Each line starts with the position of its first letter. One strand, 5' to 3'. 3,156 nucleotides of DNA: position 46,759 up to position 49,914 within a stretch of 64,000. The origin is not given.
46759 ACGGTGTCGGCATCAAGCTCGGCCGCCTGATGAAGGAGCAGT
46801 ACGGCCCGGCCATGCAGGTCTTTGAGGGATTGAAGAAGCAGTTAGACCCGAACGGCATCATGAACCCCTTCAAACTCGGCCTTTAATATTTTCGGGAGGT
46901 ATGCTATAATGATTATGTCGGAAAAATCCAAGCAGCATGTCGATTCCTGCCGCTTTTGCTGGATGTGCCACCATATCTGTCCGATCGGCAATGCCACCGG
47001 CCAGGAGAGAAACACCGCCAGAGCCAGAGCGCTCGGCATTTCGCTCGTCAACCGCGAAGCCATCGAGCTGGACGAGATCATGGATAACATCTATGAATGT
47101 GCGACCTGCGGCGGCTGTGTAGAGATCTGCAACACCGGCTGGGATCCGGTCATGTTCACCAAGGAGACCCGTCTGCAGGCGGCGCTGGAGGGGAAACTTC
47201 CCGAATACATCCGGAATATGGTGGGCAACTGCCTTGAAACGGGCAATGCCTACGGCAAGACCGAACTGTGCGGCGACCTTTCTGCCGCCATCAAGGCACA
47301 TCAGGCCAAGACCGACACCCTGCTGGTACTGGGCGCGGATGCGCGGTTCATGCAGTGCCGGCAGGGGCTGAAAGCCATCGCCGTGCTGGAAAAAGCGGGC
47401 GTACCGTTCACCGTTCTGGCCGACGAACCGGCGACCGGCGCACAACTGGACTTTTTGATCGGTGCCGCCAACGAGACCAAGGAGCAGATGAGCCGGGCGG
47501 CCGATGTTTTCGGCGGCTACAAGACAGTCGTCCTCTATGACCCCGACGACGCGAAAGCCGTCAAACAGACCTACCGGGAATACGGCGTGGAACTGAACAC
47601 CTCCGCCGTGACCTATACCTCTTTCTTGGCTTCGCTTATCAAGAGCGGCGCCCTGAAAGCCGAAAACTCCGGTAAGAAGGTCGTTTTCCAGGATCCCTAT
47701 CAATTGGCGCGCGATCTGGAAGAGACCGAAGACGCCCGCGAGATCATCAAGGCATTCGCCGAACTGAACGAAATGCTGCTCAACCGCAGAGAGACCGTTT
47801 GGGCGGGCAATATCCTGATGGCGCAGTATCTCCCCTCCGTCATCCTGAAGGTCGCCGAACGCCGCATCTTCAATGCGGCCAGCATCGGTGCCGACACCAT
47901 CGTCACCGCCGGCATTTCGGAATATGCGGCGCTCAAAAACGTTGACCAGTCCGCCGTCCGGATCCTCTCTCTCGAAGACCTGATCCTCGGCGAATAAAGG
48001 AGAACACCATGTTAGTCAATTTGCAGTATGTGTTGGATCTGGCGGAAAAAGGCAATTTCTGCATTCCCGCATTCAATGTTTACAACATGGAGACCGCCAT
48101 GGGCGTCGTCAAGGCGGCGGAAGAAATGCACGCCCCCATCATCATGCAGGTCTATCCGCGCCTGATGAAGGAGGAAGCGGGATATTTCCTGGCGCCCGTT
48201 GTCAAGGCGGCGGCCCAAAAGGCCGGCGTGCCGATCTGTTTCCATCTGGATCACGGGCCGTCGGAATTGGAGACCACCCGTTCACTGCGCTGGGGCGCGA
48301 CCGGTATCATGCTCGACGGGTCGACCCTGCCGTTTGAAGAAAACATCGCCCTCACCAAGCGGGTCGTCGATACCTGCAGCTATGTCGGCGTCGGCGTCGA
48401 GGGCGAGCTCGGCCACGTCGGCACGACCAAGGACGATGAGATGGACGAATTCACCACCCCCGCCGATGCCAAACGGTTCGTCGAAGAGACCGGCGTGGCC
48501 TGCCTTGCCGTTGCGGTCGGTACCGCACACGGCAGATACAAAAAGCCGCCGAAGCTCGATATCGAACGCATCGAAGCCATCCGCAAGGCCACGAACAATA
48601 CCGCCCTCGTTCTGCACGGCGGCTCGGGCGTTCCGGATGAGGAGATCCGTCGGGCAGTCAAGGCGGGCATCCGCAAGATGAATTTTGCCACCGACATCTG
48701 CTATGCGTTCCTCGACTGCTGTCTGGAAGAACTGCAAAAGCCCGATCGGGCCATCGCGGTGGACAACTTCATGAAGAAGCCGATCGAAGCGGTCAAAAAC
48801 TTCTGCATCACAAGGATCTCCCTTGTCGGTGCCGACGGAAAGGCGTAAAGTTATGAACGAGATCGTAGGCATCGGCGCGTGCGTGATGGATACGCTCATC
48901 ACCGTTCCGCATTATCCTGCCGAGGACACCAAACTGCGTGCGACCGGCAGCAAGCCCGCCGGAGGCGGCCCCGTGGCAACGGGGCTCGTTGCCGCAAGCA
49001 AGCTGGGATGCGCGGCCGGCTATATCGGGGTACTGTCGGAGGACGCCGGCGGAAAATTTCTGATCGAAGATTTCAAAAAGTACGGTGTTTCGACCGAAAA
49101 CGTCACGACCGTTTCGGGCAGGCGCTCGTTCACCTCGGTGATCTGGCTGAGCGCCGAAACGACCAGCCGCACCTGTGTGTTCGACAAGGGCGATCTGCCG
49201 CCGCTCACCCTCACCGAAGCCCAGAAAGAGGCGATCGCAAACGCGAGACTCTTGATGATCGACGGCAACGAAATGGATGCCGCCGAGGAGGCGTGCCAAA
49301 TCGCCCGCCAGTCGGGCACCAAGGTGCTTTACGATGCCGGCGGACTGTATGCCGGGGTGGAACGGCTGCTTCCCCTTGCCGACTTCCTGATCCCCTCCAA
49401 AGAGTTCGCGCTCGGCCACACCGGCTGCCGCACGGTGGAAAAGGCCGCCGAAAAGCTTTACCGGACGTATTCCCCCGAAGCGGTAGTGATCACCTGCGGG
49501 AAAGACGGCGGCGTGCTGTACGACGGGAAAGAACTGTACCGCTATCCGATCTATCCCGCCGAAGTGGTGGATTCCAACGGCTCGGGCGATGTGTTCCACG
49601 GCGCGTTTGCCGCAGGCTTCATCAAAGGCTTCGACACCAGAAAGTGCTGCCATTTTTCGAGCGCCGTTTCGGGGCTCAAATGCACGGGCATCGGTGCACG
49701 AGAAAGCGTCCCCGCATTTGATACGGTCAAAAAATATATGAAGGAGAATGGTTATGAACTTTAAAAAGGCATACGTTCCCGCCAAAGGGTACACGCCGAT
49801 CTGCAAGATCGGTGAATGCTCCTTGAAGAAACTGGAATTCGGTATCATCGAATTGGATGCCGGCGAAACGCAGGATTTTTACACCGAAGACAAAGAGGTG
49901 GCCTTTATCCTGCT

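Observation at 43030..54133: AraC-linked ten-gene carbohydrate locus with an enzyme combination I cannot map to a described pathway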

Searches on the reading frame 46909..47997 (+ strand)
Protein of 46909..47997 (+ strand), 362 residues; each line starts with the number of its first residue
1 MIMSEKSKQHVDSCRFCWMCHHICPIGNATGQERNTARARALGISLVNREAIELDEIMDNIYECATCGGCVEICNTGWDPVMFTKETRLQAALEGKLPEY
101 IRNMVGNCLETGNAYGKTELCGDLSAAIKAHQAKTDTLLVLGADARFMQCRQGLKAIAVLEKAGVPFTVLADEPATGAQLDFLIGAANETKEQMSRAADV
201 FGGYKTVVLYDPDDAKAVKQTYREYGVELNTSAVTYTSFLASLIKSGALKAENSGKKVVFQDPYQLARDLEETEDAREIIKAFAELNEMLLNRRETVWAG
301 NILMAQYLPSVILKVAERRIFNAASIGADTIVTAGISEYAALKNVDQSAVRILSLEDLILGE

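Call 3: search_protein_families(library=pfam, proteins=[window:46909-47997:+])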
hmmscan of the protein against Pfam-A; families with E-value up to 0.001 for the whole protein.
window:46909-47997:+ (362 aa): 5 families
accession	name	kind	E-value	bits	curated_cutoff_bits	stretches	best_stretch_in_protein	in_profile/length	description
PF13183.11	Fer4_8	-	6.6e-08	33.4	27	1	11-77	2-67/68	4Fe-4S dicluster domain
PF13534.11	Fer4_17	-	3.7e-05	24.6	22.2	1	13-77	1-59/61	4Fe-4S dicluster domain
PF13187.11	Fer4_9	-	0.00011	22.6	27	1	14-77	2-50/52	4Fe-4S dicluster domain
PF12838.12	Fer4_7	-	0.00012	22.9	27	1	14-77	2-51/52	4Fe-4S dicluster domain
PF13237.11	Fer4_10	-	0.00021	21.6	25.5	1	10-74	5-52/53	4Fe-4S dicluster domain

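Call 4: search_protein_families(library=ncbifam, proteins=[window:46909-47997:+])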
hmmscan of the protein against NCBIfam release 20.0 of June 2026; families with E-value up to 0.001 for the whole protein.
window:46909-47997:+ (362 aa): 6 families
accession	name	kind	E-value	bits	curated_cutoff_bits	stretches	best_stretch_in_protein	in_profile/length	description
NF004898.0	PRK06259.1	equivalog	5.2e-12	45.1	385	1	8-334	130-455/488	fumarate reductase (CoM/CoB) subunit TfrB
NF045670.1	quin_L_LdhH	equivalog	8.3e-07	27.6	800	0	138-333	470-676/706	L-lactate dehydrogenase (quinone) large subunit LdhH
NF008369.0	PRK11168.1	equivalog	2.8e-05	23.2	278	1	6-248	52-286/401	anaerobic glycerol-3-phosphate dehydrogenase subunit C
NF045724.1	ferredox_TmcB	equivalog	3.6e-05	22.5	735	0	234-295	290-353/430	electron transfer complex ferredoxin TmcB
TIGR03290.1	CoB_CoM_SS_C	equivalog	3.8e-05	23.7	160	1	12-116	2-100/144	CoB--CoM heterodisulfide reductase subunit C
NF045796.1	DsrK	equivalog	0.00011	20.9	400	1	54-285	110-351/453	sulfate reduction electron transfer complex DsrMKJOP subunit DsrK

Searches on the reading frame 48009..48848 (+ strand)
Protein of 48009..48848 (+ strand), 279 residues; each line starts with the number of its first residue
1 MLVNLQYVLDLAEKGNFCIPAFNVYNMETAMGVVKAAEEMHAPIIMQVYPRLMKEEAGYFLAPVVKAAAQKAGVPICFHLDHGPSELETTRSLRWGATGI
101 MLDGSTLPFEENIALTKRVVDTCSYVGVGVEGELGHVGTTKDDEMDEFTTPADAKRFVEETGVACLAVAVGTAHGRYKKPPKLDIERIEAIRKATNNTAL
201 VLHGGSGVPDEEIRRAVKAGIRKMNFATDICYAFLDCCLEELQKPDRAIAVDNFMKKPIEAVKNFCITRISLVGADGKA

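Call 3: search_protein_families(library=pfam, proteins=[window:48009-48848:+])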
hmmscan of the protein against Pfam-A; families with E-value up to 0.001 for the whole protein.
window:48009-48848:+ (279 aa): 1 family
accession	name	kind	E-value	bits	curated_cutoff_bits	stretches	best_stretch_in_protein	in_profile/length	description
PF01116.26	F_bP_aldolase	-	8.5e-87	291.6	25.5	1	3-278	1-277/277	Fructose-bisphosphate aldolase class-II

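Call 4: search_protein_families(library=ncbifam, proteins=[window:48009-48848:+])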
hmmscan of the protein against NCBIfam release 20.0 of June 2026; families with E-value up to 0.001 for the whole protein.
window:48009-48848:+ (279 aa): 20 families
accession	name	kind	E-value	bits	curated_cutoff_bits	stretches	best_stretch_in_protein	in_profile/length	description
NF009497.0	PRK12857.1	equivalog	4.3e-77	259.1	423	1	1-279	2-284/284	class II fructose-1,6-bisphosphate aldolase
TIGR00167.1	cbbA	subfamily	3.6e-75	253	215.6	1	1-279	2-290/290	ketose-bisphosphate aldolase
NF006626.0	PRK09195.1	subfamily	4.4e-74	249.2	384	1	2-279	3-284/284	tagatose-bisphosphate aldolase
NF009374.0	PRK12737.1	subfamily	3.9e-72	242.6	383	1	2-278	3-283/284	tagatose-bisphosphate aldolase subunit GatY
TIGR01859.1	fruc_bis_ald_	equivalog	2.2e-71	240.8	343.05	1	2-279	1-282/282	class II fructose-1,6-bisphosphate aldolase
NF006042.0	PRK08185.1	subfamily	2.6e-69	233.7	405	1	1-278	1-283/287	hypothetical protein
TIGR01858.1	tag_bisphos_ald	equivalog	2.4e-68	230.3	443.55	1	4-279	3-282/282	tagatose bisphosphate family class II aldolase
NF005288.0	PRK06806.1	equivalog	8.6e-65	218.7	396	1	2-230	3-233/281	class II fructose-bisphosphate aldolase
NF005943.0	PRK07998.1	equivalog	2e-62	211.3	364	1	2-274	3-276/283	class II aldolase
NF005284.0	PRK06801.1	equivalog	1e-59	202.3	406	1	2-254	3-258/286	ketose 1,6-bisphosphate aldolase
NF009375.0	PRK12738.1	equivalog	7.1e-55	186.2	542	1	3-276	4-281/286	tagatose-bisphosphate aldolase subunit KbaY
NF005823.0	PRK07709.1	equivalog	4.1e-50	171.2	545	1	2-279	3-285/285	class II fructose-bisphosphate aldolase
NF006376.0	PRK08610.1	equivalog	1.8e-45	155.9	527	1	2-278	3-284/286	class II fructose-bisphosphate aldolase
TIGR01521.1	FruBisAldo_II_B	equivalog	2.4e-45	155.2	496.35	2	3-211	2-238/347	class II fructose-bisphosphate aldolase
NF005481.0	PRK07084.1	equivalog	5.8e-43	147.3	511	1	2-220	12-243/324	class II fructose-bisphosphate aldolase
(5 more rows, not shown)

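Call 52: search_solved_structures(query=window:48009-48848:+, max_evalue=1e-20)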
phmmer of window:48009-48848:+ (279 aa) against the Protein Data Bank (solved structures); distinct sequences matched with E-value up to 1e-20: 20.
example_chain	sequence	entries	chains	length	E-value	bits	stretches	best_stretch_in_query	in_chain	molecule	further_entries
1gvf_A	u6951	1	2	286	9e-53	182.6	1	2-275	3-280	TAGATOSE-BISPHOSPHATE ALDOLASE AGAY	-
7ncc_A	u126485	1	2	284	3.2e-52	180.8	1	2-279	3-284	Putative class II fructose-1,6-bisphosphate aldolase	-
8q57_A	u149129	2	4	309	1.2e-51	178.9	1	14-279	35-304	Tagatose-1,6-bisphosphate aldolase kbaY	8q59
8q58_A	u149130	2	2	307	2.1e-50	174.8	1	9-279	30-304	Ketose-bisphosphate aldolase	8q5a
6ofu_A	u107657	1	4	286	1.8e-47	165.2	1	1-279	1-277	YdjI aldolase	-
3q94_A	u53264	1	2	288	7e-47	163.3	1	2-279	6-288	Fructose-bisphosphate aldolase, class II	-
2fjk_A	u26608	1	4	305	1.9e-46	161.8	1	7-220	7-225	Fructose-bisphosphate aldolase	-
1rv8_A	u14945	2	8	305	5.3e-45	157.1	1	3-217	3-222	fructose-1,6-bisphosphate aldolase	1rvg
5u4n_A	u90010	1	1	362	2.8e-44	154.7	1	2-214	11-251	Fructose-1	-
4to8_A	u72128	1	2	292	3.4e-42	147.9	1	2-266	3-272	Fructose-1,6-bisphosphate aldolase, class II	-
7nc7_A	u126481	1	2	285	4.2e-42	147.6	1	2-279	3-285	Fructose-bisphosphate aldolase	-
3gak_A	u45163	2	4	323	1.5e-41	145.8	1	3-211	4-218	Fructose-bisphosphate aldolase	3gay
2isv_A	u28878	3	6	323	9.9e-41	143.1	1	3-211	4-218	Putative fructose-1,6-bisphosphate aldolase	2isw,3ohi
3gb6_A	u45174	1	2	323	2e-40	142.1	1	3-211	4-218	Fructose-bisphosphate aldolase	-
3c4u_A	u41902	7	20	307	7.3e-40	140.3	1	2-214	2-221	Fructose-bisphosphate aldolase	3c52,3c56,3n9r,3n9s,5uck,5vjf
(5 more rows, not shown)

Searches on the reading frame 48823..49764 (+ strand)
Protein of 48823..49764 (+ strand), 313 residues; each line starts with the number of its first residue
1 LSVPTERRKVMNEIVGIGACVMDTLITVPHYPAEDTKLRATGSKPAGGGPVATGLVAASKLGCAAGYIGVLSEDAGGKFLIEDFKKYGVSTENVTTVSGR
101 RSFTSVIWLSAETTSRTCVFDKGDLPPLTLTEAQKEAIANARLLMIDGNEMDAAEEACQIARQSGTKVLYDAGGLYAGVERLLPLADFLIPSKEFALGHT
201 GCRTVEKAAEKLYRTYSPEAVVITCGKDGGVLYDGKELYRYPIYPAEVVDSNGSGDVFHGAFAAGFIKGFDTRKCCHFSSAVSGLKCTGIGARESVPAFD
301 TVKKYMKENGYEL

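Call 3: search_protein_families(library=pfam, proteins=[window:48823-49764:+])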
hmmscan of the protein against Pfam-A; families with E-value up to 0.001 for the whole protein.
window:48823-49764:+ (313 aa): 2 families
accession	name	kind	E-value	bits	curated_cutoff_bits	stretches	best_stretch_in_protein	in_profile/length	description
PF00294.29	PfkB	-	4.1e-39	135.2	25.8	1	11-297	1-300/302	pfkB family carbohydrate kinase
PF08543.17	Phos_pyr_kin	-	0.00036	20.4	27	1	169-274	103-219/246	Phosphomethylpyrimidine kinase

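Call 4: search_protein_families(library=ncbifam, proteins=[window:48823-49764:+])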
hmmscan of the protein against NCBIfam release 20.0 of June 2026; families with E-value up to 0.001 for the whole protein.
window:48823-49764:+ (313 aa): 18 families
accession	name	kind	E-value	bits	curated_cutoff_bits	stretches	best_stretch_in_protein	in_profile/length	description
TIGR02152.1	D_ribokin_bact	equivalog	9.8e-36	123.6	299.65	1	14-303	1-297/298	ribokinase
TIGR04382.1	myo_inos_iolC_N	equivalog_domain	1.4e-26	93.5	300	1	46-306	33-309/309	5-dehydro-2-deoxygluconokinase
NF008353.0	PRK11142.1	equivalog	6.3e-26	91.6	341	1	11-308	2-305/307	ribokinase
NF053626.1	RibKinHalex1628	equivalog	4.5e-23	82.2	330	1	11-307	1-292/293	ATP-dependent ribose-1-phosphate kinase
NF041134.1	R1P_kin_Thcocales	equivalog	1.4e-22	80.4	500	1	13-312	2-288/291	ADP-dependent ribose-1-phosphate kinase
NF007321.0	PRK09813.1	equivalog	2.4e-20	73.1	247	1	45-282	22-250/261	fructoselysine 6-kinase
NF041332.1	KDG_KDGal_kin_Halo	equivalog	4.5e-20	72.3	440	1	53-291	38-296/320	bifunctional 2-dehydro-3-deoxygluconokinase/2-dehydro-3-deoxygalactonokinase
NF006957.1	PRK09434.1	equivalog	2.8e-15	56.6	450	2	175-278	169-272/302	fructokinase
TIGR02198.1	rfaE_dom_I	equivalog_domain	1.4e-14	54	345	1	42-293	44-303/315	D-glycero-beta-D-manno-heptose-7-phosphate kinase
NF040938.1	KDG_KDGal_kin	equivalog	1.6e-14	53.7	400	1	57-308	39-305/305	bifunctional 2-dehydro-3-deoxygluconokinase/2-dehydro-3-deoxygalactonokinase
NF049991.1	TagKinase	equivalog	2.2e-13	49.7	420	1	54-309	47-318/321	tagatose kinase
TIGR03168.1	1-PFK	subfamily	6.9e-11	41.6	216.4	1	202-291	198-286/305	hexose kinase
NF041633.1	trifunc_aldol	exception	6.2e-10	38.1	700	1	229-291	494-556/580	KHG/KDPG aldolase/sugar kinase fusion protein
NF008454.0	PRK11316.1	equivalog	9.4e-09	34.4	521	1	36-292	41-300/475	bifunctional D-glycero-beta-D-manno-heptose-7-phosphate kinase/D-glycero-beta-D-manno-heptose 1-phosphate adenylyltransferase HldE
TIGR03828.1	pfkB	equivalog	1.4e-08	34.2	292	1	205-291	201-286/305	1-phosphofructokinase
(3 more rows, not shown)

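Call 53: search_solved_structures(query=window:48853-49764:+, max_evalue=1e-12)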
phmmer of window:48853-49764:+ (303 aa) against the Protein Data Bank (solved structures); distinct sequences matched with E-value up to 1e-12: 22.
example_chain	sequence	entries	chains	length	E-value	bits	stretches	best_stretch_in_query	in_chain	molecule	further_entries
7ag6_A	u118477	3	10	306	1.4e-30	109.7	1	4-296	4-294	Sulfofructose kinase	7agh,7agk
2rbc_A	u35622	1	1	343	3.6e-22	82.1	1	4-297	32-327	Sugar kinase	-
4x8f_A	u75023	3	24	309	2.7e-21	79.2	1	1-298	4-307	Ribokinase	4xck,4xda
6ilr_A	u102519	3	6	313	1.2e-20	77.2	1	4-297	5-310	Ribokinase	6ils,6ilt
3hj6_A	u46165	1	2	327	2e-20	76.4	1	33-295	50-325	Fructokinase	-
3b3l_A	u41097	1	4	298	9.3e-20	74.2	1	3-278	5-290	Ketohexokinase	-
3nbv_A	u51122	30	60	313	1.1e-19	74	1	3-278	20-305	Ketohexokinase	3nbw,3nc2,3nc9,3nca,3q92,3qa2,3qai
8ug1_A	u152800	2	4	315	1.1e-19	73.9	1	3-278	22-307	Ketohexokinase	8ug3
6ul7_A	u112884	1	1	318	1.2e-19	73.8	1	3-278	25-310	Ketohexokinase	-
1vm7_A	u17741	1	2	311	1.3e-19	73.7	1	7-297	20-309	ribokinase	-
6znx_A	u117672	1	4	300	2.7e-19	72.7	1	5-293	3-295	Ribokinase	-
8cqx_A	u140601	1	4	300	3.9e-19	72.2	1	5-293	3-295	Ribokinase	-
11bl_A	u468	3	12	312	4e-19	72.1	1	9-292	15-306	Ribokinase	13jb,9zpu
2hqq_A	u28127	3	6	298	4.8e-19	71.9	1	3-278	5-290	Ketohexokinase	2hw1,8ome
2hlz_A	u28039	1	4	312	7.5e-19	71.2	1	3-278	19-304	Ketohexokinase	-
2qcv_A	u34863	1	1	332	1.6e-15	60.3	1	4-295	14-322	Putative 5-dehydro-2-deoxygluconokinase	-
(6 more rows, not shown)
